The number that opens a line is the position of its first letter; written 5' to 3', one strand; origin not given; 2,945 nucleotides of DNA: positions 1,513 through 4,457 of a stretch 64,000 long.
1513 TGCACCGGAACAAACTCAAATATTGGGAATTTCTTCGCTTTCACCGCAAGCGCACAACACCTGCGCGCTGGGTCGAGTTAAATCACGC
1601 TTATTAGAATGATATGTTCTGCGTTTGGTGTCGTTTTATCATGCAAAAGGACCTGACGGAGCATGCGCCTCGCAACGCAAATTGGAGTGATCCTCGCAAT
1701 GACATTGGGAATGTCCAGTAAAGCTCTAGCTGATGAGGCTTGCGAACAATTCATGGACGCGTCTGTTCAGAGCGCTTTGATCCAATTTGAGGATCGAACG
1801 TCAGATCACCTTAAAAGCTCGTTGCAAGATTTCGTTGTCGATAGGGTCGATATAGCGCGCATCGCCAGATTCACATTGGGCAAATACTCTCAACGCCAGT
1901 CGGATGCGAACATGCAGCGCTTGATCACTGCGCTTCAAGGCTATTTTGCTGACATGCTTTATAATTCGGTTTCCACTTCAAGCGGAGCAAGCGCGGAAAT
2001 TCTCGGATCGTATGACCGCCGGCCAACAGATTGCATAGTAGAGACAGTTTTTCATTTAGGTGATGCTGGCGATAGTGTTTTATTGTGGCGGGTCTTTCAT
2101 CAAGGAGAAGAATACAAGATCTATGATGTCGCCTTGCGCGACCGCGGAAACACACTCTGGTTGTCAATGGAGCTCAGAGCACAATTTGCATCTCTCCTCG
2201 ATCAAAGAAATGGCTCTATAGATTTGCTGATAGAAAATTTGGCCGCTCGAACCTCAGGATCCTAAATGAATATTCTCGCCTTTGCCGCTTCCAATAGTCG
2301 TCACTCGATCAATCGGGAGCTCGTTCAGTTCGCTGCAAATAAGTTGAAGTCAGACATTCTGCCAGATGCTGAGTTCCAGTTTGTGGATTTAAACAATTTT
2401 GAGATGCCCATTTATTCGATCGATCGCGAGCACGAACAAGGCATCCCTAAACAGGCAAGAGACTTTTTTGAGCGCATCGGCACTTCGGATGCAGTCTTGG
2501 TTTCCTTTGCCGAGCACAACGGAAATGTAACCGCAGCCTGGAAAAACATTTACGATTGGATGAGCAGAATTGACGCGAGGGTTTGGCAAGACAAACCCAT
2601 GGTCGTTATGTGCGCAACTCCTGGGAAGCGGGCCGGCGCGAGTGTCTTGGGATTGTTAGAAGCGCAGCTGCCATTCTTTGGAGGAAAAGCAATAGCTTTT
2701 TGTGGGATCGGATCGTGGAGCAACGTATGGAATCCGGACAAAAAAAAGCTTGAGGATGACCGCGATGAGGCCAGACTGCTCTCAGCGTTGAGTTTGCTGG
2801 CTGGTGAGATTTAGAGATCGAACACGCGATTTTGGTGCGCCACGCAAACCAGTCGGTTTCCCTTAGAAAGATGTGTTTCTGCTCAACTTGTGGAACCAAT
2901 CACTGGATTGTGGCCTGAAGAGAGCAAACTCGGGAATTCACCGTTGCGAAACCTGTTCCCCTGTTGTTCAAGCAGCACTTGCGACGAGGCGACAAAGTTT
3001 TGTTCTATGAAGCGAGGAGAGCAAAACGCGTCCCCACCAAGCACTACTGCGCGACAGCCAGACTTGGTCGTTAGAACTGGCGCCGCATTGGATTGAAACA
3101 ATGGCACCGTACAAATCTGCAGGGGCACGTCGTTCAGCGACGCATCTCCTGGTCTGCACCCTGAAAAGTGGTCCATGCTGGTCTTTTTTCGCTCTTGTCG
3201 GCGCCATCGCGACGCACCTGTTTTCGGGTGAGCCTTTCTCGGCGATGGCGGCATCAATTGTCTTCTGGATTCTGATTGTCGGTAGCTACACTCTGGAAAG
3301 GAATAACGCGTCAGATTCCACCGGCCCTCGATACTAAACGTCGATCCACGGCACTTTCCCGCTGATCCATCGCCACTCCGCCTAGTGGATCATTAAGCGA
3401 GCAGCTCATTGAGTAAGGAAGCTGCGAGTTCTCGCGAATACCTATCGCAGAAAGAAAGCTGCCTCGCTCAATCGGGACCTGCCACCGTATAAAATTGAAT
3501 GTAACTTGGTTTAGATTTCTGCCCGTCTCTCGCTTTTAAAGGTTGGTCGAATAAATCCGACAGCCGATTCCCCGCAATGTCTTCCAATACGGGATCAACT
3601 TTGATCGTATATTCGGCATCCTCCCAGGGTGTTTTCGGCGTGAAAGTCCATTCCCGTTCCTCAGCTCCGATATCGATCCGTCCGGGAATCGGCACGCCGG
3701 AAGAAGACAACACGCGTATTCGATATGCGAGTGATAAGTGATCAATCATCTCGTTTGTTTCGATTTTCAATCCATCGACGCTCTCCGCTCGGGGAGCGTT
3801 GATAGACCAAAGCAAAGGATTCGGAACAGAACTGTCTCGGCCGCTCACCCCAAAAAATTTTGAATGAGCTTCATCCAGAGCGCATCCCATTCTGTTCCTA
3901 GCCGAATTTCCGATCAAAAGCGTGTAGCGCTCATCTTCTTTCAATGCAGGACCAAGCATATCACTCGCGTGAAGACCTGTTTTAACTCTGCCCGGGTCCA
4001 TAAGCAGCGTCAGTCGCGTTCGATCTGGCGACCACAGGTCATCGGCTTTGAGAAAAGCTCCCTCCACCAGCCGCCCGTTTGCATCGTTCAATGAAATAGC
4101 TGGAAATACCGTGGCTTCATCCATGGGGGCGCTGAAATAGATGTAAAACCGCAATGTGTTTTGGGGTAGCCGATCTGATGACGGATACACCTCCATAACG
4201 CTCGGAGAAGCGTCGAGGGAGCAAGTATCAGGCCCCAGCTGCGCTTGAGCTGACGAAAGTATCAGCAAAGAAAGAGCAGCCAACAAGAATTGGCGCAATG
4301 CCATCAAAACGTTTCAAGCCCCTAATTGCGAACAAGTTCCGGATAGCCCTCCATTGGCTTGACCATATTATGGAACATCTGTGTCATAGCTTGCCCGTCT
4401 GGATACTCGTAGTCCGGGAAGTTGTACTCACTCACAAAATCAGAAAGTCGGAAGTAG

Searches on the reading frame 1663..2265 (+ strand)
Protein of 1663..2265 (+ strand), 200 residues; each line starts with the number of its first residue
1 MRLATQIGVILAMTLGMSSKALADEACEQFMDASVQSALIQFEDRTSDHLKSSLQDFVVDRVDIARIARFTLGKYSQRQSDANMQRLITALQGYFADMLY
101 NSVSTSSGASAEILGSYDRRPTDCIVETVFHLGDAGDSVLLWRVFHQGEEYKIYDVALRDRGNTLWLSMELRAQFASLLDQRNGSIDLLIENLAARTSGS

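Call 11: search_protein_families(library=pfam, proteins=[window:1663-2265:+])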
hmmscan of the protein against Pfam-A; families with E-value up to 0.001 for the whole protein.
window:1663-2265:+ (200 aa): 1 family
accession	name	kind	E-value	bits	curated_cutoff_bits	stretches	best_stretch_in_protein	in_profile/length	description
PF05494.18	MlaC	-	5.6e-17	62.5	26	1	46-194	21-165/166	MlaC protein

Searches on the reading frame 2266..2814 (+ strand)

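Call 11: search_protein_families(library=pfam, proteins=[window:2266-2814:+])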
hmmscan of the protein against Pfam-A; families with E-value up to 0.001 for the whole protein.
window:2266-2814:+ (182 aa): 2 families
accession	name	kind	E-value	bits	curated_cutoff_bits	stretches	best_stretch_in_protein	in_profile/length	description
PF03358.20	FMN_red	-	4.1e-29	101.5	24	1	1-138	1-135/152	NADPH-dependent FMN reductase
PF02525.22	Flavodoxin_2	-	0.00061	20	27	1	1-121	1-137/198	Flavodoxin-like fold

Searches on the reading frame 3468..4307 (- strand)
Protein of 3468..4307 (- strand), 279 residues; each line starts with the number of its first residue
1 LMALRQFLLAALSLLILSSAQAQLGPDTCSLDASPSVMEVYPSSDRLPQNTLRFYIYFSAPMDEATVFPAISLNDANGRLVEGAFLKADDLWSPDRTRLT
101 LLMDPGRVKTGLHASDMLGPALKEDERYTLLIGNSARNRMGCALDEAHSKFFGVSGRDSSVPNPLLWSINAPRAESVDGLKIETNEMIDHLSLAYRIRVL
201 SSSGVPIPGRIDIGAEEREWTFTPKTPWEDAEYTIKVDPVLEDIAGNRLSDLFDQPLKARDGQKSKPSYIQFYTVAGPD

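Call 11: search_protein_families(library=pfam, proteins=[window:3468-4307:-])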
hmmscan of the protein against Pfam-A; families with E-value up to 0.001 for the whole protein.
window:3468-4307:- (279 aa): 1 family
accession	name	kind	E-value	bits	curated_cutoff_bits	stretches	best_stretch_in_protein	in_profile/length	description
PF13205.12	Big_5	-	2.9e-07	31.6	23.6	0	180-251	25-97/105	Bacterial Ig-like domain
